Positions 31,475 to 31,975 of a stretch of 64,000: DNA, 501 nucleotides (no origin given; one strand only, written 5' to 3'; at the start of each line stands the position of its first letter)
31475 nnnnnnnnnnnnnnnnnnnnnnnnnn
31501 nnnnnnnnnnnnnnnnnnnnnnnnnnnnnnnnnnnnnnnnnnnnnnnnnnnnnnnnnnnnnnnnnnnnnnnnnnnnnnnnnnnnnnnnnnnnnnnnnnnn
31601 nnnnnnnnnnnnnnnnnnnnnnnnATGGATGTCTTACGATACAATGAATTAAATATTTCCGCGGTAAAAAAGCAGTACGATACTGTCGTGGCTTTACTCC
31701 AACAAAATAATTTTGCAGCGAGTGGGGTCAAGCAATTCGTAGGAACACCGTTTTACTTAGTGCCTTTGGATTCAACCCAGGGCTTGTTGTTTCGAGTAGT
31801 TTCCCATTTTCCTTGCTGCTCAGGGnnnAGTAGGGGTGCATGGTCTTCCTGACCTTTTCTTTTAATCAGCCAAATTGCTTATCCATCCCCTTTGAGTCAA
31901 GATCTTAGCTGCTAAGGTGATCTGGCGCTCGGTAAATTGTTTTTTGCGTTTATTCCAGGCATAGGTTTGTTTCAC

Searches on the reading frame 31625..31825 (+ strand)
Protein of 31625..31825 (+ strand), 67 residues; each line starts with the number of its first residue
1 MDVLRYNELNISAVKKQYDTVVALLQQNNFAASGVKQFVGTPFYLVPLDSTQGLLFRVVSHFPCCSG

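Call 20: search_protein_families(library=pfam, proteins=[window:31625-31825:+], max_evalue=1)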
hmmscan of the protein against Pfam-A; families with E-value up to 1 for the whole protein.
seq(67 aa): 0 families

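Call 21: search_protein_families(library=padloc, proteins=[window:31625-31825:+], max_evalue=0.01)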
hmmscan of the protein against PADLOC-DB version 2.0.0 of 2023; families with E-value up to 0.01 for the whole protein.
seq(67 aa): 0 families

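Call 22: search_protein_families(library=ncbifam, proteins=[window:31625-31825:+], max_evalue=1)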
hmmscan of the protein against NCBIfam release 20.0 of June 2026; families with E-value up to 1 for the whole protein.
seq(67 aa): 0 families

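Call 44: search_protein_representatives(protein=window:31625-31825:+)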
Query: 67 residues. Proteins with E-value up to 0.001 (for the whole library): 39; up to 1e-10: 6; up to 1e-30: 1. The best 39 are listed.
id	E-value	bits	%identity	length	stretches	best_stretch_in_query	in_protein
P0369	4.4e-38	143.0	100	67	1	1-67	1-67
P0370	1.4e-26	106.7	87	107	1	1-61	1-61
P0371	3.7e-16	74.0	46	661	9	10-29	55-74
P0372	4.7e-15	70.5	62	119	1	1-60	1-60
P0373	1.7e-14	68.7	26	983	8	23-66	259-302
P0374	2.2e-13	65.3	32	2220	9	25-51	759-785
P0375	1.1e-08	50.5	32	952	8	4-50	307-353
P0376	1.4e-08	50.1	44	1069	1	1-61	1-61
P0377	2.4e-06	43.1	39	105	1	1-61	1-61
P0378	4.6e-06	42.2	46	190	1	2-60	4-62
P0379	5.8e-06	41.9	41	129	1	1-61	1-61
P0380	5.8e-06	41.9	45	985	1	1-58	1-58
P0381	1.7e-05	40.5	41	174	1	1-61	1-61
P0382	2.0e-05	40.2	47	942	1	1-57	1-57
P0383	2.3e-05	40.0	42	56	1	1-53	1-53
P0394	2.1e-04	37.0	42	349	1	1-60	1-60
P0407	1.0e-03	34.9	38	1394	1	1-61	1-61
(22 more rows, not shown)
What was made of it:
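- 31625..31828 (+): 67-codon ORF, convergent with darG. Its first 61 codons (31625-31807) are the N-terminal stump of a gene family whose full-length members are SF1/UvrD-like helicases of about 940-1070 residues with ankyrin repeats. The rest of the gene is missing. phmmer against 1.84 billion representatives finds 39 hits, nearly all aligning residues 1-61 to the N-termini of proteins of 105-130 or 909-1394 residues (call 44).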

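Call 45: search_protein_families(library=pfam, proteins=[P0370, P0372, P0376, P0380, P0377, P0379, P0382, P0394], max_evalue=0.01)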
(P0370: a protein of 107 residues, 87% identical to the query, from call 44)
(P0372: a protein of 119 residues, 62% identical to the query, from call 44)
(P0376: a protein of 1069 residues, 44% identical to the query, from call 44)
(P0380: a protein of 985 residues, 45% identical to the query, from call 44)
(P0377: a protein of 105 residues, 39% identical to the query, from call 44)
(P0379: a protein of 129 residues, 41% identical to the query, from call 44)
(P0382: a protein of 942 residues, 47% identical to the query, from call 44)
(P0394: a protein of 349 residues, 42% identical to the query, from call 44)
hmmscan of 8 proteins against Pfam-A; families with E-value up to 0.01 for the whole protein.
P0370 (107 aa): 0 families

P0372 (119 aa): 0 families

P0376 (1069 aa): 12 families
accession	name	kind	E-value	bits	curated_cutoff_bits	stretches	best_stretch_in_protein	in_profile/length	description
PF12796.13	Ank_2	-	4.9e-08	33.9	27.3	1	702-754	20-70/90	Ankyrin repeats (3 copies)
PF01443.25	Viral_helicase1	-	1.7e-07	31.7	21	1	310-492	52-196/228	Viral superfamily 1 RNA helicase core domain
PF00023.36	Ank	-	1.1e-06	29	21.1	1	712-740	3-31/33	Ankyrin repeat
PF13857.12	Ank_5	-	2.7e-06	28.1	27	1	710-751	15-56/56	Ankyrin repeats (many copies)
PF09848.15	SLFN-g3_helicase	-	6.3e-06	26.1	24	0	144-463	5-226/354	Schlafen group 3, DNA/RNA helicase domain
PF13606.12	Ank_3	-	7.2e-06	26.4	22.3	1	711-738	2-29/30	Ankyrin repeat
PF13538.12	UvrD_C_2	-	3.9e-05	23.9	27.4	0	475-500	4-29/52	UvrD-like helicase C-terminal domain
PF13637.12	Ank_4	-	4e-05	24.2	22.7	1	716-754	2-40/50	Ankyrin repeats (many copies)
PF13361.12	UvrD_C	-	4.3e-05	23.5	25.6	1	452-555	266-347/350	UvrD-like helicase C-terminal domain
PF13245.12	AAA_19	-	4.6e-05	24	25.1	0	315-355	90-130/134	AAA domain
PF02562.22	PhoH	-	0.00011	22.2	27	0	318-358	122-162/205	PhoH-like protein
PF00580.27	UvrD-helicase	-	0.00022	21.5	23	1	281-356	168-253/271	UvrD/REP helicase N-terminal domain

P0380 (985 aa): 8 families
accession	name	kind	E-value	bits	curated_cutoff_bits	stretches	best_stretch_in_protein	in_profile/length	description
PF13245.12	AAA_19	-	2.3e-07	31.5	25.1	1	311-356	85-130/134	AAA domain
PF00580.27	UvrD-helicase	-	3.2e-07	30.8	23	1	310-356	206-252/271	UvrD/REP helicase N-terminal domain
PF12796.13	Ank_2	-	0.00011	23.1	27.3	1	710-757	21-66/90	Ankyrin repeats (3 copies)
PF13538.12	UvrD_C_2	-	0.00033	20.9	27.4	0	478-501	4-27/52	UvrD-like helicase C-terminal domain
PF13401.12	AAA_22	-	0.00036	21.3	27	0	143-173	7-40/130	AAA domain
PF02562.22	PhoH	-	0.0004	20.4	27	0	319-359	122-162/205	PhoH-like protein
PF01443.25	Viral_helicase1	-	0.0025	18.1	21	0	308-495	49-196/228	Viral superfamily 1 RNA helicase core domain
PF13604.12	AAA_30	-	0.0086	16.3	27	0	311-355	84-128/191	AAA domain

P0377 (105 aa): 0 families

P0379 (129 aa): 0 families

P0382 (942 aa): 10 families
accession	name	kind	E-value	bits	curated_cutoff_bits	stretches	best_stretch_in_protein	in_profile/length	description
PF01443.25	Viral_helicase1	-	1.6e-10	41.6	21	1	305-490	50-196/228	Viral superfamily 1 RNA helicase core domain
PF00580.27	UvrD-helicase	-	1.1e-09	38.8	23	1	271-352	161-252/271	UvrD/REP helicase N-terminal domain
PF13245.12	AAA_19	-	1.4e-08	35.5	25.1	1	140-352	12-130/134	AAA domain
PF13538.12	UvrD_C_2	-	1.5e-06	28.4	27.4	0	474-492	5-23/52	UvrD-like helicase C-terminal domain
PF13401.12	AAA_22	-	4.6e-05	24.2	27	0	279-347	47-123/130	AAA domain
PF13361.12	UvrD_C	-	0.0001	22.3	25.6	1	469-552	285-345/350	UvrD-like helicase C-terminal domain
PF02562.22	PhoH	-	0.00017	21.6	27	0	315-355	122-162/205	PhoH-like protein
PF09848.15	SLFN-g3_helicase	-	0.00022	21.1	24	0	142-180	4-41/354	Schlafen group 3, DNA/RNA helicase domain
PF13173.12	AAA_14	-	0.0054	17.2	27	0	141-183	4-48/129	AAA domain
PF13604.12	AAA_30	-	0.0077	16.4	27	0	307-351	84-128/191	AAA domain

P0394 (349 aa): 1 family
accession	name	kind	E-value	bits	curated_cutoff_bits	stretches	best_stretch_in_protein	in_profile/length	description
PF07728.20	AAA_5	-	0.0074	16.7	22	0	143-191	1-48/139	AAA domain (dynein-related subfamily)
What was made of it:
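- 31625..31828 (+): Pfam finds UvrD-helicase, AAA_19 and Ank domains in the long ones (call 45).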
